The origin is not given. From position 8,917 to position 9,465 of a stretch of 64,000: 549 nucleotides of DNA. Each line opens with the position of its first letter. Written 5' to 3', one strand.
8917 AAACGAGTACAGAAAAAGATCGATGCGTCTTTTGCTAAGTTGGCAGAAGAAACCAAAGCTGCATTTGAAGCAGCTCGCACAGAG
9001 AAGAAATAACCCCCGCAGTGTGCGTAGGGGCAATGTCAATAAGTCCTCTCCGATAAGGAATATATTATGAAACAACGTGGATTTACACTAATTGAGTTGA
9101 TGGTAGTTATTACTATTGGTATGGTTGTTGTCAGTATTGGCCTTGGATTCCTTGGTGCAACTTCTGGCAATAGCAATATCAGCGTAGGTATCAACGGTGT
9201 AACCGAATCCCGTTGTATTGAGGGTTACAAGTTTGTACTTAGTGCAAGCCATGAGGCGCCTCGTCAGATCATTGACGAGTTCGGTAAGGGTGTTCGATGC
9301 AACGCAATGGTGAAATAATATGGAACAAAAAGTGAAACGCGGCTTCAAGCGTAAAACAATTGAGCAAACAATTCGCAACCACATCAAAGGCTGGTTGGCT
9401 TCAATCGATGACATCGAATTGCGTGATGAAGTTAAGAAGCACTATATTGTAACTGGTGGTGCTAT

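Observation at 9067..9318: Phage-encoded type IV pilin/pseudopilin-like protein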

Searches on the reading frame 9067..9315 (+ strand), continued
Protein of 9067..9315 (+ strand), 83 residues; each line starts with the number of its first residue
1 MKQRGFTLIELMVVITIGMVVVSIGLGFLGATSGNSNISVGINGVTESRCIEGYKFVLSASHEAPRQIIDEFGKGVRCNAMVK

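Call 18: find_related_loci(query=A1, collection=genome_contigs, flank=8000)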
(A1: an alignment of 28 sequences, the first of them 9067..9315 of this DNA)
Query A1 (83 aa) in genome_contigs; peptide patterns used: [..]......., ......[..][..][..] (x = any residue, [..] = any of these).
600 stretches matched a pattern (row limit reached: there are more); 26 encode a relative of the query (tblastn E <= 1e-3); 26 distinct loci.
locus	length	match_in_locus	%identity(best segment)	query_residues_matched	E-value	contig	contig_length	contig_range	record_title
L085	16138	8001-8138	43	3-48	3e-6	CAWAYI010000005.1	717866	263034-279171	MAG: uncultured beta proteobacterium isolate MFD05674.bin.2.67 genome assembly, contig: contig_46229, whole genome shotg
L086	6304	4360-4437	58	1-26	3e-6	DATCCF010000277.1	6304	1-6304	MAG TPA_asm: Terriglobales bacterium isolate SMAG_U7692 k141_473837, whole genome shotgun sequence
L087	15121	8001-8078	65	1-26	4e-6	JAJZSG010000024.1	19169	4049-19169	MAG: Proteobacteria bacterium isolate SKS3.bin25 NODE_4395_length_19169_cov_1.769930, whole genome shotgun sequence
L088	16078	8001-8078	65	2-27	9e-6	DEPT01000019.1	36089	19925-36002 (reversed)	MAG TPA_asm: Akkermansiaceae bacterium UBA3385 UBA3385_contig_1319, whole genome shotgun sequence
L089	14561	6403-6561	38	3-72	1e-5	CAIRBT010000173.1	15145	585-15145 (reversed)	MAG: uncultured Geobacteraceae bacterium isolate E14_bin-2280 genome assembly, contig: bin-2280:173/191, whole genome sh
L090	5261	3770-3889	40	3-55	1e-5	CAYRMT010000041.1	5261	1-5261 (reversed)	MAG TPA_asm: uncultured Gammaproteobacteria bacterium isolate SRP192927_co2_434 genome assembly, contig: NODE_36935_leng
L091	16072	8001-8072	63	3-26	1e-5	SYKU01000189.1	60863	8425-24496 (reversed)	MAG: Acidobacteria bacterium isolate F1-80-MAGs046 F1-80__c252617, whole genome shotgun sequence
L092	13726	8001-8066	59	2-23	2e-5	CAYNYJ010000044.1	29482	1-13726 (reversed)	MAG TPA_asm: uncultured Ectothiorhodospiraceae bacterium isolate SRP215229_co1_30 genome assembly, contig: NODE_835_leng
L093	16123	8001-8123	39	1-41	2e-5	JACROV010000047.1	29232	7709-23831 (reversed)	MAG: Candidatus Omnitrophota bacterium isolate NC_groundwater_1970_Pr3_S-0.2um_51_5 scaffold_437824, whole genome shotgu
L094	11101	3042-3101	75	3-22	2e-5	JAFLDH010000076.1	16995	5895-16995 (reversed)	MAG: Burkholderiales bacterium isolate UWPOB_RUBRI2 gnl_X_NEKBHELL_76, whole genome shotgun sequence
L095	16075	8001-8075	64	2-26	3e-5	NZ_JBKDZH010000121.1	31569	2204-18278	MAG: Kluyvera sp. isolate VLC_129 c_000002285544, whole genome shotgun sequence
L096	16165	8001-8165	36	4-63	3e-5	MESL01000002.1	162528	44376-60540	MAG: Burkholderiales bacterium RIFCSPLOWO2_12_FULL_65_40 rifcsplowo2_12_scaffold_102, whole genome shotgun sequence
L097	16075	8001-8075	60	2-26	3e-5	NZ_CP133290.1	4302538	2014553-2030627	Pantoea sp. App145 chromosome, complete genome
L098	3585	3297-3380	50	2-29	3e-5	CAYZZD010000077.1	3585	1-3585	MAG TPA_asm: uncultured Candidatus Saccharibacteria bacterium isolate SRP135725_co1_105 genome assembly, contig: NODE_45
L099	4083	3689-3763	56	2-26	3e-5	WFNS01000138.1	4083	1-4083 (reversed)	MAG: Gammaproteobacteria bacterium isolate S012_118 k151_25081, whole genome shotgun sequence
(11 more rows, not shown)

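Call 29: search_solved_structures(query=A2, max_evalue=1, show_alignments=3)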
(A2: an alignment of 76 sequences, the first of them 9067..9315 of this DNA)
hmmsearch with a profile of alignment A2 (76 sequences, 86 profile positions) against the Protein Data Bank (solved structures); distinct sequences matched with E-value up to 1: 22.
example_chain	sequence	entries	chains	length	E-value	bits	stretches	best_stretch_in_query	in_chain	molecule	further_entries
9egp_A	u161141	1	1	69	5.3e-05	26.3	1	2-35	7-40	Geopilin domain 1 protein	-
9laa_A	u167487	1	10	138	0.0001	25.4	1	3-37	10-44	Type IV pilin protein PilA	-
7tgg_A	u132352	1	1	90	0.00013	25.1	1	3-33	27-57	Geopilin domain 1 protein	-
9lab_B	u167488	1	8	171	0.00015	24.9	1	2-40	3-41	MSHA major pilin subunit MshA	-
8pfb_G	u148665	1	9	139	0.0036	20.5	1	6-37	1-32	Type IV pilin PilE1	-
2hi2_A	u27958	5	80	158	0.0057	19.8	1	6-40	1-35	Fimbrial protein | PilA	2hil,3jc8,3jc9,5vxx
1ay2_A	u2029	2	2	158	0.0058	19.8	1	6-40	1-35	TYPE 4 PILIN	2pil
2m7g_A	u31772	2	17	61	0.0089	19.2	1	6-33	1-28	Geopilin domain 1 protein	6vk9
8tum_e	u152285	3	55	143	0.01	19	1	6-43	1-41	Type IV major pilin protein PilA | Pilin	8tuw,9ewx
8p3b_A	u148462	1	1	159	0.012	18.8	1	6-40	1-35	Fimbrial protein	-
5kua_A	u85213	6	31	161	0.012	18.8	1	6-40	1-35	pilin | Neisseria meningitidis PilE variant SB-GATDH | Neisseria meningitidis PilE, SB-DATDH variant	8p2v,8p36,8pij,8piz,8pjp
8tob_GA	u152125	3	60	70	0.013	18.6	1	7-40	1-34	Fimbrial protein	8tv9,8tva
1oqw_A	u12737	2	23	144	0.02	18.1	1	6-30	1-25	Fimbrial protein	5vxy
6xxd_A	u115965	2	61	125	0.024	17.9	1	6-33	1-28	PilA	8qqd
8tj2_C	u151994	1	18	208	0.025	17.8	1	6-36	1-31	Type IV major pilin protein PilA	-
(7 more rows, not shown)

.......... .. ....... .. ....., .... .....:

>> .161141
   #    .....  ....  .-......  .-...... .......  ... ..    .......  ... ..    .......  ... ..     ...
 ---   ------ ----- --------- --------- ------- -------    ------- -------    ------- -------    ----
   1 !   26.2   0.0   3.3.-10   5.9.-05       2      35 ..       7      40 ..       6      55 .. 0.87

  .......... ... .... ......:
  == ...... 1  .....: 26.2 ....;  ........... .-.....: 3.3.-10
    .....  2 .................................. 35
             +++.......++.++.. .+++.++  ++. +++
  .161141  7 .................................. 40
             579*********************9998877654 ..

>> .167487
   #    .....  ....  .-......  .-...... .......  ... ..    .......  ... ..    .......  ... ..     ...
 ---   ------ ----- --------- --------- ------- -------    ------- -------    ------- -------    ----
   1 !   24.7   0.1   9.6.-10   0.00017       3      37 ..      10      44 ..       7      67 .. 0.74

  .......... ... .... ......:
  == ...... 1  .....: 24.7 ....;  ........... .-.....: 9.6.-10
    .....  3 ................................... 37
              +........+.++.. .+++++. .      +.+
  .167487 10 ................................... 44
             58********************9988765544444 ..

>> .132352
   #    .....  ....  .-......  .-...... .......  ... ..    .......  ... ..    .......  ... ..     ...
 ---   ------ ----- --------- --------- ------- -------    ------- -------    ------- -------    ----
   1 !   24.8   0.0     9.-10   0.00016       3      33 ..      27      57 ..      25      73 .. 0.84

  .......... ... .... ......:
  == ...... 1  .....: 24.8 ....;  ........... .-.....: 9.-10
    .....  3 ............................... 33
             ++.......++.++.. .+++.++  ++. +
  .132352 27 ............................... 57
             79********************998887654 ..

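Call 30: predict_structure(alignment_id=A2)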
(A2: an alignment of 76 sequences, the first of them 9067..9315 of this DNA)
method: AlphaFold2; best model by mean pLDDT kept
length: 83 residues; sequences in the alignment: 76
mean_pLDDT: 73.7   pTM: 0.35
mean pLDDT of the five models: 73.7, 73.1, 72.5, 70.0, 68.8
residues with pLDDT >= 90: 13; 70-90: 39; 50-70: 28; < 50: 3
segments of 3 or more residues with pLDDT < 50: none
pLDDT, mean of each block of 10 residues (from residue 1): 76 94 83 55 62 75 75 77 46
secondary structure, 60 per line:
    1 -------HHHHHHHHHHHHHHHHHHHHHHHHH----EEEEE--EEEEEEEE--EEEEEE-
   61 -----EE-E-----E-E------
elements in order: H8-32 E37-41 E44-51 E54-59

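Call 35: fold_search(model_id=the predicted structure, library=pdb)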
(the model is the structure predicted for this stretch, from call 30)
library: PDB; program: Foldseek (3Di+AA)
matches with E <= 10: 27; with E <= 0.001: 0
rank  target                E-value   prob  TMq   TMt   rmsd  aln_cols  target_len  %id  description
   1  4ml6_C                3.9e+00  0.10  0.25  0.13   6.7        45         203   20  Disulfide isomerase from multidrug resistance IncA/C conjugative plasmid in reduced state (released 2013-12-11)
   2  4mly_A                4.1e+00  0.09  0.25  0.13   6.7        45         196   20  Disulfide isomerase from multidrug resistance IncA/C related integrative and conjugative elements in oxidized state (P (released 2013-12-11)
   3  6ee8_D                4.7e+00  0.08  0.25  0.02   8.9        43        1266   14  Mycobacterium tuberculosis RNAP promoter unwinding intermediate complex with RbpA/CarD and AP3 promoter (released 2018-11-21)
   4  4ml6_B                5.7e+00  0.06  0.25  0.13  11.7        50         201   18  Disulfide isomerase from multidrug resistance IncA/C conjugative plasmid in reduced state (released 2013-12-11)
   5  1sqw                  6.0e+00  0.08  0.24  0.13   6.9        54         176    9  Crystal structure of KD93, a novel protein expressed in the human pro (released 2005-03-22)
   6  4ml1_B                6.4e+00  0.06  0.25  0.13  11.7        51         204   20  Disulfide isomerase (DsbP) from multidrug resistance IncA/C transferable plasmid in oxidized state (P212121 space grou (released 2013-12-11)
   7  7zn2_f                6.4e+00  0.05  0.24  0.04   6.5        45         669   20  Tail tip of siphophage T5 : full complex after interaction with its bacterial receptor FhuA (released 2023-02-08)
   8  6ycs_C                6.9e+00  0.04  0.21  0.25   9.2        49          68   14  Human Transcription Cofactor PC4 DNA-binding domain in complex with full phosphorothioate 5-10-5 2'-O-methyl DNA gapme (released 2020-04-29)
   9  4ml1_D                7.3e+00  0.05  0.25  0.13  11.8        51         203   18  Disulfide isomerase (DsbP) from multidrug resistance IncA/C transferable plasmid in oxidized state (P212121 space grou (released 2013-12-11)
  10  6pgv_A                7.8e+00  0.11  0.25  0.14   3.1        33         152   15  Human Josephin-2 in complex with ubiquitin (released 2019-10-23)
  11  7zn2_e                7.8e+00  0.05  0.25  0.04   6.6        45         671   20  Tail tip of siphophage T5 : full complex after interaction with its bacterial receptor FhuA (released 2023-02-08)
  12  3r67_D                8.3e+00  0.10  0.33  0.10   3.2        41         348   15  Crystal structure of a putative glycosidase (BT_4094) from BACTEROIDES THETAIOTAOMICRON VPI-5482 at 2.30 A resolution (released 2011-04-13)
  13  4oir_D                8.3e+00  0.07  0.25  0.02   8.9        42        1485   19  Crystal structure of Thermus thermophilus RNA polymerase transcription initiation complex soaked with GE23077 and rifa (released 2014-05-07)
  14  4ml1_A                8.3e+00  0.05  0.25  0.13  11.7        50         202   18  Disulfide isomerase (DsbP) from multidrug resistance IncA/C transferable plasmid in oxidized state (P212121 space grou (released 2013-12-11)
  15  4g7h_D                8.3e+00  0.03  0.22  0.02   7.8        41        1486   24  Crystal structure of Thermus thermophilus transcription initiation complex (released 2012-10-31)
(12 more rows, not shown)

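Call 44: find_encoding_contigs(protein=P0001, flank=3000, max_places=3)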
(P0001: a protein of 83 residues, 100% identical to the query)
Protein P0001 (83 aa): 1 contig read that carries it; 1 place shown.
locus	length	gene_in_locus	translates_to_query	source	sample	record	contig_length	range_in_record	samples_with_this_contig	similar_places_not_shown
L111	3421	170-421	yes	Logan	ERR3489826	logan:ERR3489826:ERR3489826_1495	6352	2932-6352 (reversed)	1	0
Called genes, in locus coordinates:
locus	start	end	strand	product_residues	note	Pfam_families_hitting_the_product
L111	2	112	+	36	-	?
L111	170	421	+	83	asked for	PF07963:N_methyl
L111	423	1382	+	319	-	PF26128:Gad2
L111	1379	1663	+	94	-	-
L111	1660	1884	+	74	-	-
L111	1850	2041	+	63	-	-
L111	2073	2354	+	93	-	-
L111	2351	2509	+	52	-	-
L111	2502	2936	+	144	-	-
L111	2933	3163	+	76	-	-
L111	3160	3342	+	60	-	-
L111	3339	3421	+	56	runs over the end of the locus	-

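Call 45: list_cluster_members(proteins=[P0017, P0095, P0042, P0064, P0067, P0120, P0108, P0093, P0075, P0104])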
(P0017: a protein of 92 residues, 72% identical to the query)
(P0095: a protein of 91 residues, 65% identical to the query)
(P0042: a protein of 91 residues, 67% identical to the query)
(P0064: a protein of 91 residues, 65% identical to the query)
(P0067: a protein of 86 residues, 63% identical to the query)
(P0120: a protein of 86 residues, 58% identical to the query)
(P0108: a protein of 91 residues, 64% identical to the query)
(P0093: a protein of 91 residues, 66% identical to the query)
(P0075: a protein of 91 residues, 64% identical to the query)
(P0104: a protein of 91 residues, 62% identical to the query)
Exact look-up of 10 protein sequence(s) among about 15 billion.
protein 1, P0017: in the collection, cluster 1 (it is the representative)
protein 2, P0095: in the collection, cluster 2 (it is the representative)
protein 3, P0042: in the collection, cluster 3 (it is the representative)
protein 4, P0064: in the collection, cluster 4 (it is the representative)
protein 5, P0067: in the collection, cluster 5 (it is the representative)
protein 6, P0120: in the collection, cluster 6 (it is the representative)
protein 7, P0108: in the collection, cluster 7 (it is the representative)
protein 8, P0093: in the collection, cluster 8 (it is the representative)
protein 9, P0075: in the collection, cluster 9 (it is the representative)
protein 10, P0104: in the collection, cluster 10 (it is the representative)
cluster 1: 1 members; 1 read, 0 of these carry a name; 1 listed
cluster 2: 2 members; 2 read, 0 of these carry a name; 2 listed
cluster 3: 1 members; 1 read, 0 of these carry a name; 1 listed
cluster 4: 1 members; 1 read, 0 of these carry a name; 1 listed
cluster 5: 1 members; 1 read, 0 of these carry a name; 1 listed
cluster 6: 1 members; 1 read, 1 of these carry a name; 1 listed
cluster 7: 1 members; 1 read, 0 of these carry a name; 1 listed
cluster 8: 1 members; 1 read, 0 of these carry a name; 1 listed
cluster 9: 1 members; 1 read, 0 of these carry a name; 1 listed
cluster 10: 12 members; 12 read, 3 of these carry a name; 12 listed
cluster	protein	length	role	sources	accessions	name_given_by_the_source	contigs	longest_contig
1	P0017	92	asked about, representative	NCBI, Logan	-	-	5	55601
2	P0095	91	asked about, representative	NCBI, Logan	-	-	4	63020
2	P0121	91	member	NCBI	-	-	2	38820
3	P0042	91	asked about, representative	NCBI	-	-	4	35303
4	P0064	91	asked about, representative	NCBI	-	-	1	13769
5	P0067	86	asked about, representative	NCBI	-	-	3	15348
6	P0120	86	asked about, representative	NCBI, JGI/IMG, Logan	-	prepilin-type N-terminal cleavage/methylation domain-containing protein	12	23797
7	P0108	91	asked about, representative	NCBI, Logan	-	-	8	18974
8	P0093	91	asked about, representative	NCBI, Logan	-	-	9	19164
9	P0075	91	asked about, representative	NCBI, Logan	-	-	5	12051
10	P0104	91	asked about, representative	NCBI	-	-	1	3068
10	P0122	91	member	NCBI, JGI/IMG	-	prepilin-type N-terminal cleavage/methylation domain-containing protein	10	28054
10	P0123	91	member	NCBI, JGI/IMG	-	prepilin-type N-terminal cleavage/methylation domain-containing protein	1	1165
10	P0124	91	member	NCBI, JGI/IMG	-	prepilin-type N-terminal cleavage/methylation domain-containing protein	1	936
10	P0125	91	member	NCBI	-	-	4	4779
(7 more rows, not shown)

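Call 73: search_protein_families(library=padloc, proteins=[window:9067-9315:+], max_evalue=0.01)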
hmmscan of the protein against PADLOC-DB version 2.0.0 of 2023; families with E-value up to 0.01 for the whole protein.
window:9067-9315:+ (83 aa): 0 families

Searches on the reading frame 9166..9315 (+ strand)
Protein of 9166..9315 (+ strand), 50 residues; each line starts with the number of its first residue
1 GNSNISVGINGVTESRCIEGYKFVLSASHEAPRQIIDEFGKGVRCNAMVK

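Call 50: search_protein_representatives(alignment_id=A3)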
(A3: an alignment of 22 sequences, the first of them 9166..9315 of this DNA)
Query: 22 sequences, 53 profile positions. Proteins with E-value up to 0.001 (for the whole library): 204; up to 1e-10: 69; up to 1e-30: 0. The best 150 are listed.
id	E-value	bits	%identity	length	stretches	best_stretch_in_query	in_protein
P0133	2.6e-26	107.2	-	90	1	1-53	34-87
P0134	5.9e-26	106.1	-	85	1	2-53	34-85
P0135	1.2e-24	101.8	-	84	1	1-48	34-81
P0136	7.8e-24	99.3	-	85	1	1-53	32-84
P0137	8.0e-21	89.6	-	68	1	5-48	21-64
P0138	7.6e-20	86.5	-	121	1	1-45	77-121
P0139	5.6e-19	83.7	-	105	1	3-45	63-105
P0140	1.6e-18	82.2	-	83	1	4-48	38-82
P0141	5.6e-18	80.5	-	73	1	3-45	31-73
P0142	1.6e-17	79.0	-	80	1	2-45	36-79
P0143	1.6e-17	79.0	-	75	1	7-47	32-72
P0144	2.2e-17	78.6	-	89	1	2-45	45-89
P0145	3.9e-17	77.8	-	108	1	2-46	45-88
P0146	1.1e-16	76.4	-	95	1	1-45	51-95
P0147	1.5e-16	75.9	-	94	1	2-46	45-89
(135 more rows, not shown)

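Call 57: find_related_loci(query=P0140, collection=viral_contigs, flank=5000)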
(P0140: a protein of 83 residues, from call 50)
Query P0140 (83 aa) in viral_contigs; peptide patterns used: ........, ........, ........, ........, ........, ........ (x = any residue, [..] = any of these).
44 stretches matched a pattern; 22 encode a relative of the query (tblastn E <= 1e-3); 22 distinct loci.
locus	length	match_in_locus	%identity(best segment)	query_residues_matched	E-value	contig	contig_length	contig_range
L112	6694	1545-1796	63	1-83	1e-31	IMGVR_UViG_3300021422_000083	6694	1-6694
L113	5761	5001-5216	56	7-78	6e-25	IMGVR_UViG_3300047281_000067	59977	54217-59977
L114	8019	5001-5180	61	17-78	2e-20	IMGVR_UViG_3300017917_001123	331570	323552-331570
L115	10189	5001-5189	52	16-78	2e-19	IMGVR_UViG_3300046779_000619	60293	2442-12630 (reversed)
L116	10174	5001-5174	59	21-78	2e-19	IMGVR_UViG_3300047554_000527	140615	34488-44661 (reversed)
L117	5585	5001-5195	57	15-78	2e-19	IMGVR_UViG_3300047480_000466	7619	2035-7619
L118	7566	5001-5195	57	15-78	2e-19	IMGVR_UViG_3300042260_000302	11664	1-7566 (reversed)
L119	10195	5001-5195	57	15-78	2e-19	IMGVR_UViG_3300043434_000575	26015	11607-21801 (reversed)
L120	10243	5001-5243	45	1-82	5e-19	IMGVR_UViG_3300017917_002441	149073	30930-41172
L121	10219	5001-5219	50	13-78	8e-19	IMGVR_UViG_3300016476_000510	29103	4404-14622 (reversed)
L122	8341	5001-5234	47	1-78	1e-18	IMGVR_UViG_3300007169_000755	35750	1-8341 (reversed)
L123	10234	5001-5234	47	1-78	1e-18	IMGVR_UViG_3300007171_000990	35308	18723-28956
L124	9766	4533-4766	47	1-78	1e-18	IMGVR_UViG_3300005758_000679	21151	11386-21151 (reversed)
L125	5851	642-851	50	15-78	5e-18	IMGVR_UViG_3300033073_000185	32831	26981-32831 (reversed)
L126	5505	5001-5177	53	20-78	2e-17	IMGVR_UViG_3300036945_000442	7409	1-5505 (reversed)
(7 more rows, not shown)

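Call 68: search_solved_structures(query=A5, max_evalue=10, show_alignments=2)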
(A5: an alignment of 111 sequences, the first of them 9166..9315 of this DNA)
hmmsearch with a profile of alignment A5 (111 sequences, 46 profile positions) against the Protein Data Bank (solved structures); distinct sequences matched with E-value up to 10: 0.

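Call 69: search_protein_families(library=pfam, alignment_id=A5, max_evalue=1)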
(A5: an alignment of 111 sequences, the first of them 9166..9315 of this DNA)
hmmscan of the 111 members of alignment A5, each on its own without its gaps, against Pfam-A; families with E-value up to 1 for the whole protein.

A. member 1, window:9166-9315:+ (50 aa): 1 family
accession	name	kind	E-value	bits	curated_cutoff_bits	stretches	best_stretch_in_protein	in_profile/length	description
PF18877.6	SSSPR-51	-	0.11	12.7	27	1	7-29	15-37/48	SSSPR-51 domain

B. families by the number of members that match (of 111 scanned): 16 families
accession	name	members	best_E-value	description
PF18877.6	SSSPR-51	9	0.01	SSSPR-51 domain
PF01510.30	Amidase_2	5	0.0041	N-acetylmuramoyl-L-alanine amidase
PF20173.3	ZnF_RZ-type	4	0.0067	RZ type zinc finger domain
PF05030.17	SSXT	1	0.00024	SSXT protein (N-terminal region)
PF11792.14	Baculo_LEF5_C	1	0.0098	Baculoviridae late expression factor 5 C-terminal domain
PF00718.27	Polyoma_coat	1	0.023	Polyomavirus coat protein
PF16051.10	DUF4797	1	0.023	Domain of unknown function (DUF4797)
PF03527.20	RHS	1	0.026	RHS protein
PF01998.22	DUF131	1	0.035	Protein of unknown function DUF131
PF05901.16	Excalibur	1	0.073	Excalibur calcium-binding domain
PF20037.4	DUF6440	1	0.078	Family of unknown function (DUF6440)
PF12116.14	SpoIIID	1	0.091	Stage III sporulation protein D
PF19085.6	Choline_bind_2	1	0.096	Choline-binding repeat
PF19133.5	DUF5816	1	0.12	Family of unknown function (DUF5816)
PF14314.12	Methyltrans_Mon_2nd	1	0.18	Virus-capping methyltransferase, MT domain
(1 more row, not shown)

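Call 70: predict_structure(alignment_id=A5)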
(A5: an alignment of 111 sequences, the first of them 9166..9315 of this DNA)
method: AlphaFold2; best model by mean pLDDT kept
length: 50 residues; sequences in the alignment: 111
mean_pLDDT: 84.4   pTM: 0.59
mean pLDDT of the five models: 84.4, 82.7, 82.6, 80.6, 79.9
residues with pLDDT >= 90: 21; 70-90: 23; 50-70: 4; < 50: 2
segments of 3 or more residues with pLDDT < 50: none
pLDDT, mean of each block of 10 residues (from residue 1): 81 90 86 93 73
secondary structure, 60 per line:
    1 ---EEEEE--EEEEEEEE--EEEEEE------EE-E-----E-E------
elements in order: E4-8 E11-18 E21-26
